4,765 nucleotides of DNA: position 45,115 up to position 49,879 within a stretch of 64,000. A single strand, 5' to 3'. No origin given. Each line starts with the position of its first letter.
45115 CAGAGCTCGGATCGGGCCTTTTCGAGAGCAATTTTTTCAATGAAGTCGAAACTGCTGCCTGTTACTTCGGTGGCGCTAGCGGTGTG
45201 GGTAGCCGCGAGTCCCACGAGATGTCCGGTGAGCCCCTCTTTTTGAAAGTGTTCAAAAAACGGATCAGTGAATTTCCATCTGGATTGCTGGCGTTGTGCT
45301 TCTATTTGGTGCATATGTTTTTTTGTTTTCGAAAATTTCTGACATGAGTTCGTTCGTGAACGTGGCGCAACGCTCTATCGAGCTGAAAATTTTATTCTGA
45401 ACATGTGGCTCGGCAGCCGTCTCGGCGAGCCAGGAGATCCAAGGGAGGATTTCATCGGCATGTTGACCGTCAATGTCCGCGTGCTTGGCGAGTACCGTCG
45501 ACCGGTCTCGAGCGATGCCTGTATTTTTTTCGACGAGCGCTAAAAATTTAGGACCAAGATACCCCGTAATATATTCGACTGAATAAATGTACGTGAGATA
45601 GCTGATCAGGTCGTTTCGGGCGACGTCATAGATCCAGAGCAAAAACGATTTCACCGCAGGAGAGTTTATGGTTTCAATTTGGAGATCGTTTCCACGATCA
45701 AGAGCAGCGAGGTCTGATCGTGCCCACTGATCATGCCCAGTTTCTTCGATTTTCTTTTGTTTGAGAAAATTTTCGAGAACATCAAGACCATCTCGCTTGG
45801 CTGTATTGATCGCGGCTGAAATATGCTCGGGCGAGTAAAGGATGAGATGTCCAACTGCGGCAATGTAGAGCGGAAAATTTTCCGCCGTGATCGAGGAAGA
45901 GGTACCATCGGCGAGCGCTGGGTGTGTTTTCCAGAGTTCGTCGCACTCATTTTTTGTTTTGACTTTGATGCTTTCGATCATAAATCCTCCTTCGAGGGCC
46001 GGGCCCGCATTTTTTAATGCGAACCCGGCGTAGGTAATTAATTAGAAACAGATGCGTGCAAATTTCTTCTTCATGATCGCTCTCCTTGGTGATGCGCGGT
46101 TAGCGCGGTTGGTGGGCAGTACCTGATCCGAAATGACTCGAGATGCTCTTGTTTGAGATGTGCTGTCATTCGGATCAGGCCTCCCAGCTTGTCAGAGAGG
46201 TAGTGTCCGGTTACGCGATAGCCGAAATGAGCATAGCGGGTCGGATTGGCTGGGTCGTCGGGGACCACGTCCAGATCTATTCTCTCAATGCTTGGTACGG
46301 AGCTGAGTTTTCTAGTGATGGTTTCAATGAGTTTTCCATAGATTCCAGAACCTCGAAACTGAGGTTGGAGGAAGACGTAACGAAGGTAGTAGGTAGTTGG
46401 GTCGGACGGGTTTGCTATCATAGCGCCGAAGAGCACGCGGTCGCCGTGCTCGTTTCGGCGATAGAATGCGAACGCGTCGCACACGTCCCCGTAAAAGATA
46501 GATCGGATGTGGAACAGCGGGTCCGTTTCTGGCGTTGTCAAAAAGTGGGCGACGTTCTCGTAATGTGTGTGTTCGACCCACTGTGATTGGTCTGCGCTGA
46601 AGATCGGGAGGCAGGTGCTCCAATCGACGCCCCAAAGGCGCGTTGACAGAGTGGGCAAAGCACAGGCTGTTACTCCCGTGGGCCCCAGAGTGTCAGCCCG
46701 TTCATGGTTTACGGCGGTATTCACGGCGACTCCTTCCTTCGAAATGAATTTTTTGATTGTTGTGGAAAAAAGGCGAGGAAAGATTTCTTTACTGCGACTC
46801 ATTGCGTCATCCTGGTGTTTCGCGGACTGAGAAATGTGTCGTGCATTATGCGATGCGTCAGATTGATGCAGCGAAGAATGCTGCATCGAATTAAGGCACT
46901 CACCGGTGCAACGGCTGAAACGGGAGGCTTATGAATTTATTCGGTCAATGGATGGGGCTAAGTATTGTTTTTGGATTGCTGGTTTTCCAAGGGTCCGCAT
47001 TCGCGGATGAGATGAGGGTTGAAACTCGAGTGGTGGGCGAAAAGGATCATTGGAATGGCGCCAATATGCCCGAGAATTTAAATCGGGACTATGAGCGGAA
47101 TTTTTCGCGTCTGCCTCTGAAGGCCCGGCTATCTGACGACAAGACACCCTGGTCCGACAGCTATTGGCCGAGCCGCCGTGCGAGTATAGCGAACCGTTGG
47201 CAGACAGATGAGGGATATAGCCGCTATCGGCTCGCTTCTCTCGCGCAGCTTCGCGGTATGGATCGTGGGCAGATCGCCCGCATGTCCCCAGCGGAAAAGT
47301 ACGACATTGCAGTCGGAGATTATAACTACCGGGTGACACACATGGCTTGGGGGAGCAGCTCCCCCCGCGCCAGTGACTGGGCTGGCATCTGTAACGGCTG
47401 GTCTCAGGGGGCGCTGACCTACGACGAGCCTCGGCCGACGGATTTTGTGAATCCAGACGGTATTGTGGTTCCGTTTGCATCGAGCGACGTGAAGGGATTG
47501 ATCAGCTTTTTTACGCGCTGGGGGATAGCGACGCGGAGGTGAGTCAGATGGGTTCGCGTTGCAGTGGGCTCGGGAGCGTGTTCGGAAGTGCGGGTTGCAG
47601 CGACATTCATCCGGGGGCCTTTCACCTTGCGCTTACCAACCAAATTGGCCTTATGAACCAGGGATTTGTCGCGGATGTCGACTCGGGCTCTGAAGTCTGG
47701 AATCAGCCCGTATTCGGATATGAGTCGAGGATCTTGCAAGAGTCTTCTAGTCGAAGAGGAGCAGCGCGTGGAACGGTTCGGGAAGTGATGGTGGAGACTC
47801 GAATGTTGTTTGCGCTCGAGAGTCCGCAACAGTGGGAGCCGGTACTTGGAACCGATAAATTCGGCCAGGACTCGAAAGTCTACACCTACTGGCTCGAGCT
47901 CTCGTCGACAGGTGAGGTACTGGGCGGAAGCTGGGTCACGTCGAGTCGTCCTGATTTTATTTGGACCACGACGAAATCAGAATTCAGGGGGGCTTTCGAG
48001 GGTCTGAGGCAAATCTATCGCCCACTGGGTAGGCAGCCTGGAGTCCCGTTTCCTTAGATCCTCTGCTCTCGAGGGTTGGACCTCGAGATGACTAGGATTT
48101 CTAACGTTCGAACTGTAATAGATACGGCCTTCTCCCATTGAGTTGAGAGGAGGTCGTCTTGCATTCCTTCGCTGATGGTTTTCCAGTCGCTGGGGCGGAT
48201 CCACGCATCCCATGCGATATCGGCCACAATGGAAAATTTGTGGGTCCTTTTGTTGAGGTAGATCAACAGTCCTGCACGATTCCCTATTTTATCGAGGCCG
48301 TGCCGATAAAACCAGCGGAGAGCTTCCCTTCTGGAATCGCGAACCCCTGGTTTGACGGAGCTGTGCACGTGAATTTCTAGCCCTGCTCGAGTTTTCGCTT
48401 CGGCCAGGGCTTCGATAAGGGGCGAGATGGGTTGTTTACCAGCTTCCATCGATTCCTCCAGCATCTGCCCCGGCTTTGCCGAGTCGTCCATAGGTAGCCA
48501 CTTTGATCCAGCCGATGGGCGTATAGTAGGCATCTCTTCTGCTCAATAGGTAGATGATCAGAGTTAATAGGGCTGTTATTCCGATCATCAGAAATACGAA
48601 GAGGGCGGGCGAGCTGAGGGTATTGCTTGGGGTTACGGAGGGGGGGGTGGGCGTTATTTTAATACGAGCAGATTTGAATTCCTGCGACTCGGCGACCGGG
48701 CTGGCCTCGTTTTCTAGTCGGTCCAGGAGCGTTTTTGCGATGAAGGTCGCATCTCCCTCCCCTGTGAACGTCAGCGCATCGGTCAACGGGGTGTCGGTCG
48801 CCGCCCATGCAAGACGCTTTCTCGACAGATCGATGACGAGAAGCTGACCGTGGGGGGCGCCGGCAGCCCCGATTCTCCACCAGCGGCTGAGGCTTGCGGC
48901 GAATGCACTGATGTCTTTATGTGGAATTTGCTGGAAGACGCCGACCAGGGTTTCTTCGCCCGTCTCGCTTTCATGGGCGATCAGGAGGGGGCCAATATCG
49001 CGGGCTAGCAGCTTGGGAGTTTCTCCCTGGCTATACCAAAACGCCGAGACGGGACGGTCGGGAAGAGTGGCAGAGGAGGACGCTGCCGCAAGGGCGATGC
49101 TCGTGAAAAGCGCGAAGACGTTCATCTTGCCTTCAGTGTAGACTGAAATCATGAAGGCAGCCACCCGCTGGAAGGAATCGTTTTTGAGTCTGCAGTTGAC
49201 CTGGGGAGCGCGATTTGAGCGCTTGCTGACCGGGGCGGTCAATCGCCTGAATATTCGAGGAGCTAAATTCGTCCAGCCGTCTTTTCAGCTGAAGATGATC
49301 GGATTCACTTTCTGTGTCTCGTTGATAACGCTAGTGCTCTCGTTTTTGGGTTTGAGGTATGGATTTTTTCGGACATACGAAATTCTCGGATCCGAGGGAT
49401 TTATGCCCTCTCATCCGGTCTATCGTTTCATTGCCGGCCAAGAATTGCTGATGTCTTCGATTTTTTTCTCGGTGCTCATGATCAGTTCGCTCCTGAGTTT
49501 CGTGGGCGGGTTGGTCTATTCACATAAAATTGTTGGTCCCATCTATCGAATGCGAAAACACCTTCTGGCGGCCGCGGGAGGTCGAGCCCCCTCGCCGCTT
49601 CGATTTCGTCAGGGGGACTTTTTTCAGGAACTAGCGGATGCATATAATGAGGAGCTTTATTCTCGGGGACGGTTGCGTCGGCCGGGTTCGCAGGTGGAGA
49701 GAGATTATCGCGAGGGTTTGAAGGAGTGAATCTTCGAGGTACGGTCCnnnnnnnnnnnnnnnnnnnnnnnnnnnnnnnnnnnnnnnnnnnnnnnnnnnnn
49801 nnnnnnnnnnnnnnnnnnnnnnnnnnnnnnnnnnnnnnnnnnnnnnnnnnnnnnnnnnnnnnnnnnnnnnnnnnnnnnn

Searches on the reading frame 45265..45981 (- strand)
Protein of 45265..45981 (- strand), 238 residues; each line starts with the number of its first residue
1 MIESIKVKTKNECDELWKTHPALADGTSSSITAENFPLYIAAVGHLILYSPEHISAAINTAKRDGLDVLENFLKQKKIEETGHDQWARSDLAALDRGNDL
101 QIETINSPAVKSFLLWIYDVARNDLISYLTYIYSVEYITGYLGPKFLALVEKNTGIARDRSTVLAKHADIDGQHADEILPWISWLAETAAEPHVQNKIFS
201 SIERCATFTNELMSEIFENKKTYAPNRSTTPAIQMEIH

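Call 5: search_protein_families(library=pfam, proteins=[window:45265-45981:-], max_evalue=0.01)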
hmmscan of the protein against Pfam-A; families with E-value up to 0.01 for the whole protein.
window:45265-45981:- (238 aa): 0 families

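Call 41: search_protein_families(library=pfam, proteins=[window:45265-45981:-], max_evalue=10)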
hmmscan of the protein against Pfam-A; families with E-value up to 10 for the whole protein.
window:45265-45981:- (238 aa): 1 family
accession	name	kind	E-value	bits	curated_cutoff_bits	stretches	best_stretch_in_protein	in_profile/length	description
PF03248.18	Rer1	-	0.16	12.2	23.9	1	112-189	34-102/167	Rer1 family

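Call 42: search_protein_families(library=ncbifam, proteins=[window:45265-45981:-], max_evalue=0.1)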
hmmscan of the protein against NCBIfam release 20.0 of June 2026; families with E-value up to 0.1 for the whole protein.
window:45265-45981:- (238 aa): 0 families

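Call 44: search_solved_structures(query=window:45265-45981:-, max_evalue=10, show_alignments=2)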
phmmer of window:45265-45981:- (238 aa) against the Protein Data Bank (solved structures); distinct sequences matched with E-value up to 10: 6.
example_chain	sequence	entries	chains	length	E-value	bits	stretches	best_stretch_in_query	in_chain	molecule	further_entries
3dde_A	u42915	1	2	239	6.5e-08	35.9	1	20-221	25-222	TENA/THI-4 protein, Domain of Unknown Function with a Heme Oxygenase-like Fold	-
1kzz_A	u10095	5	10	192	0.48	13.4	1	83-181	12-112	TNF receptor associated factor 3 | TNF receptor-associated factor 3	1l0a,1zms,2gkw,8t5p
4ghu_A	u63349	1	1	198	0.51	13.3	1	83-181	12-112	TNF receptor-associated factor 3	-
1rf3_A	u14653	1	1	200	0.53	13.3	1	83-181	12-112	TNF receptor associated factor 3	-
1flk_A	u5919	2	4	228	0.57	13.2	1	82-181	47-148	TNF RECEPTOR ASSOCIATED FACTOR 3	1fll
8zuk_A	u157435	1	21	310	1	12.3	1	83-181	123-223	TNF receptor-associated factor 3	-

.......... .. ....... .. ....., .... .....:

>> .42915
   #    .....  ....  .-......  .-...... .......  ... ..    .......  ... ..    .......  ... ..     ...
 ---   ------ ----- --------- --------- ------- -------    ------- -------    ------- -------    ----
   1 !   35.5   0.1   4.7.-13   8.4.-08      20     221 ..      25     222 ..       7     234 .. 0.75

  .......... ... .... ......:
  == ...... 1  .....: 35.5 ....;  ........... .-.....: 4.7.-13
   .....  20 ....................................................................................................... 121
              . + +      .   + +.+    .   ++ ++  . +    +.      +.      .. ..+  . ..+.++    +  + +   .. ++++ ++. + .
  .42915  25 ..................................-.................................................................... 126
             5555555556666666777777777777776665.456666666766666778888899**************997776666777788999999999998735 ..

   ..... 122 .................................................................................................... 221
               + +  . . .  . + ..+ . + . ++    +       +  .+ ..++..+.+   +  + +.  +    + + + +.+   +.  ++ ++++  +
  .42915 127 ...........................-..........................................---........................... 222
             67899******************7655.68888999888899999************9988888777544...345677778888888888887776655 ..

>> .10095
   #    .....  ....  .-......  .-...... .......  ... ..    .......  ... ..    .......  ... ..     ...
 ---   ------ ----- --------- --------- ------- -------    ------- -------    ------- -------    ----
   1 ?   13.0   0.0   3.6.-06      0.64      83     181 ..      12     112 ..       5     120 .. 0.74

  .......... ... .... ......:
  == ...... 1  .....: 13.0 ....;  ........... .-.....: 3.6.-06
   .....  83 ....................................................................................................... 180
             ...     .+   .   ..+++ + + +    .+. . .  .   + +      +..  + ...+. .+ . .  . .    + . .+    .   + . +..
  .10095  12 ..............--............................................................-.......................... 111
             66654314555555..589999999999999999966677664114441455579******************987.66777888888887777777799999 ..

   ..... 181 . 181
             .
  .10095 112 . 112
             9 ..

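Call 64: find_homologous_proteins(query=window:45265-45981:-, max_evalue=0.001)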
Query window:45265-45981:- (238 aa): 1 proteins with E <= 0.001 among 1313 candidates.
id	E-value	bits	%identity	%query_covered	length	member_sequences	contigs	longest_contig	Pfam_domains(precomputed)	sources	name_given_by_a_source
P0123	3.0e-155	533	100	100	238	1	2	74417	-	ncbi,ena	-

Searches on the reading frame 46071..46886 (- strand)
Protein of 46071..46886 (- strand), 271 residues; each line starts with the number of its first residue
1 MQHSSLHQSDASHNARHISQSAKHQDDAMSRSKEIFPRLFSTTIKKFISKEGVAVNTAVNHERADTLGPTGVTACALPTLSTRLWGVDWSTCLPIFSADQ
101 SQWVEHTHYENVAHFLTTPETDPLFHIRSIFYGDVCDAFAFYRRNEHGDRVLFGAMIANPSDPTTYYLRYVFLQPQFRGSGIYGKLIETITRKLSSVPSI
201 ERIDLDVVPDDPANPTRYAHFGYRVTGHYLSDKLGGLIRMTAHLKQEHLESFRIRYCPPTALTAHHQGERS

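Call 5: search_protein_families(library=pfam, proteins=[window:46071-46886:-], max_evalue=0.01)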
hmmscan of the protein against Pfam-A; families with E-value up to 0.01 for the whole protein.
window:46071-46886:- (271 aa): 2 families
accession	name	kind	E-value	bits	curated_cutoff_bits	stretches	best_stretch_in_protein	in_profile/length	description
PF00583.31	Acetyltransf_1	-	0.00013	22.6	20.7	1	147-223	40-116/116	Acetyltransferase (GNAT) family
PF13508.13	Acetyltransf_7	-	0.00099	19.9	27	1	148-224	12-83/84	Acetyltransferase (GNAT) domain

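Call 41: search_protein_families(library=pfam, proteins=[window:46071-46886:-], max_evalue=10)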
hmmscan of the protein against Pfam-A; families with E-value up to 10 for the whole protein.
window:46071-46886:- (271 aa): 4 families
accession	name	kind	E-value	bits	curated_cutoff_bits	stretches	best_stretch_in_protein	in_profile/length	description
PF00583.31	Acetyltransf_1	-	0.00013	22.6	20.7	1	147-223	40-116/116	Acetyltransferase (GNAT) family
PF13508.13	Acetyltransf_7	-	0.00099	19.9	27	1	148-224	12-83/84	Acetyltransferase (GNAT) domain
PF13673.13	Acetyltransf_10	-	0.17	12.3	23.6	1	167-228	53-112/128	Acetyltransferase (GNAT) domain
PF20066.5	Glyoxalase_8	-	0.2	12.1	23.7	1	215-248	58-91/143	Glyoxalase superfamily protein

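Call 42: search_protein_families(library=ncbifam, proteins=[window:46071-46886:-], max_evalue=0.1)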
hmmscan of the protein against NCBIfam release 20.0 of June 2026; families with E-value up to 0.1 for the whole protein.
window:46071-46886:- (271 aa): 2 families
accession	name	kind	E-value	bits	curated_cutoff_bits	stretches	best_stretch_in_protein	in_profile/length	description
TIGR02406.1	ectoine_EctA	equivalog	0.0086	16.1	120.6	1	148-258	49-155/157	diaminobutyrate acetyltransferase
NF002959.0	PRK03624.1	equivalog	0.021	14.5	124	1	168-226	75-132/147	GNAT family acetyltransferase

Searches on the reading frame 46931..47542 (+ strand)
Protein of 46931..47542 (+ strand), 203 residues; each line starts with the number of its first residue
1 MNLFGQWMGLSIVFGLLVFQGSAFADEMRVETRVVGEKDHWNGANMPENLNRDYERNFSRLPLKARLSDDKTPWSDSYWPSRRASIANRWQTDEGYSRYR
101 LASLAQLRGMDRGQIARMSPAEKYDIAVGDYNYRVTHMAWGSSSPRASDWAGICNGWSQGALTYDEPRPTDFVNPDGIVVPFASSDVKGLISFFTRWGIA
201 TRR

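Call 5: search_protein_families(library=pfam, proteins=[window:46931-47542:+], max_evalue=0.01)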
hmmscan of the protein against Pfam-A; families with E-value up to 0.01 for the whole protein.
window:46931-47542:+ (203 aa): 1 family
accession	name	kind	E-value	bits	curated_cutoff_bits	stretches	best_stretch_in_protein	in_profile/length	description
PF16683.11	TGase_elicitor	-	1.7e-08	34.1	25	1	52-192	11-156/361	Transglutaminase elicitor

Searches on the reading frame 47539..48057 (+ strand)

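Call 5: search_protein_families(library=pfam, proteins=[window:47539-48057:+], max_evalue=0.01)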
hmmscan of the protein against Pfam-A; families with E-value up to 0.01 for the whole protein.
window:47539-48057:+ (172 aa): 1 family
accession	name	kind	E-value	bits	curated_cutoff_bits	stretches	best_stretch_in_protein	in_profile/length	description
PF16683.11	TGase_elicitor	-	5e-21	75.3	25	1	19-145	192-333/361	Transglutaminase elicitor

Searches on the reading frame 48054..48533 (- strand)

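Call 5: search_protein_families(library=pfam, proteins=[window:48054-48533:-], max_evalue=0.01)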
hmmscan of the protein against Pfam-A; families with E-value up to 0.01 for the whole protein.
window:48054-48533:- (159 aa): 1 family
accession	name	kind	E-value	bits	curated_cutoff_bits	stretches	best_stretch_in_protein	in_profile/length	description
PF04536.20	TPM_phosphatase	-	4e-06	27.3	22.1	1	39-144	16-122/125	TPM domain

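Call 42: search_protein_families(library=ncbifam, proteins=[window:48054-48533:-], max_evalue=0.1)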
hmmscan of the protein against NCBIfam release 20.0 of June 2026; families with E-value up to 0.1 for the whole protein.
window:48054-48533:- (159 aa): 0 families

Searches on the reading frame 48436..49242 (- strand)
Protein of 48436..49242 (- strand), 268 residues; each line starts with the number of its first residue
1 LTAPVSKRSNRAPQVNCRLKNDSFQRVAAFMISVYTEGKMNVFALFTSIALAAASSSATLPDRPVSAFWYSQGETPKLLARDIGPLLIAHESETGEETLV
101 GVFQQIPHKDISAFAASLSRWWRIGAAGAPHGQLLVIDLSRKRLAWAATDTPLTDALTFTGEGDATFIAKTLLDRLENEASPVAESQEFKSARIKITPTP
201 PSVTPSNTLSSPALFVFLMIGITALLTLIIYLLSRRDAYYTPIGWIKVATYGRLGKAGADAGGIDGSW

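Call 5: search_protein_families(library=pfam, proteins=[window:48436-49242:-], max_evalue=0.01)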
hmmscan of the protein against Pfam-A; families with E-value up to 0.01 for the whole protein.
window:48436-49242:- (268 aa): 2 families
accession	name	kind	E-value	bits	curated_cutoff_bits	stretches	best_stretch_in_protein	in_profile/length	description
PF04536.20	TPM_phosphatase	-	0.004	17.6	22.1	1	87-158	20-90/125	TPM domain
PF13197.11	DUF4013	-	0.0043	17.3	26.9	1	209-257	80-128/168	Protein of unknown function (DUF4013)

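Call 42: search_protein_families(library=ncbifam, proteins=[window:48436-49242:-], max_evalue=0.1)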
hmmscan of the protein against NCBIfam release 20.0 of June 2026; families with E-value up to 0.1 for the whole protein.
window:48436-49242:- (268 aa): 0 families

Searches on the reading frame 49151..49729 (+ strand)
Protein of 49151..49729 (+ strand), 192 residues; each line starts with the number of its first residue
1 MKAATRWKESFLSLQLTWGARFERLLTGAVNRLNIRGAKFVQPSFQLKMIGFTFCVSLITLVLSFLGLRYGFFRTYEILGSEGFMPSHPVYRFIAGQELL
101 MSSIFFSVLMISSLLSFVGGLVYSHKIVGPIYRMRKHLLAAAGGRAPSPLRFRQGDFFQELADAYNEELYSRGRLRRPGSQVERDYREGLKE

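Call 6: search_protein_families(library=pfam, proteins=[window:49151-49729:+], max_evalue=0.01)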
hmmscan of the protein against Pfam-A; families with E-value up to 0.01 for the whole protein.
window:49151-49729:+ (192 aa): 0 families

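Call 41: search_protein_families(library=pfam, proteins=[window:49151-49729:+], max_evalue=10)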
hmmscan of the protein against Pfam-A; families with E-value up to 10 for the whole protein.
window:49151-49729:+ (192 aa): 0 families

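Call 42: search_protein_families(library=ncbifam, proteins=[window:49151-49729:+], max_evalue=0.1)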
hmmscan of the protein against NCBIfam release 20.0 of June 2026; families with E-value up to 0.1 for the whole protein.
window:49151-49729:+ (192 aa): 1 family
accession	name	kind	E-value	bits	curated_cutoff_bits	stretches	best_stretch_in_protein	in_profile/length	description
NF033092.0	HK_WalK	equivalog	0.002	16.8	725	1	101-167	175-241/594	cell wall metabolism sensor histidine kinase WalK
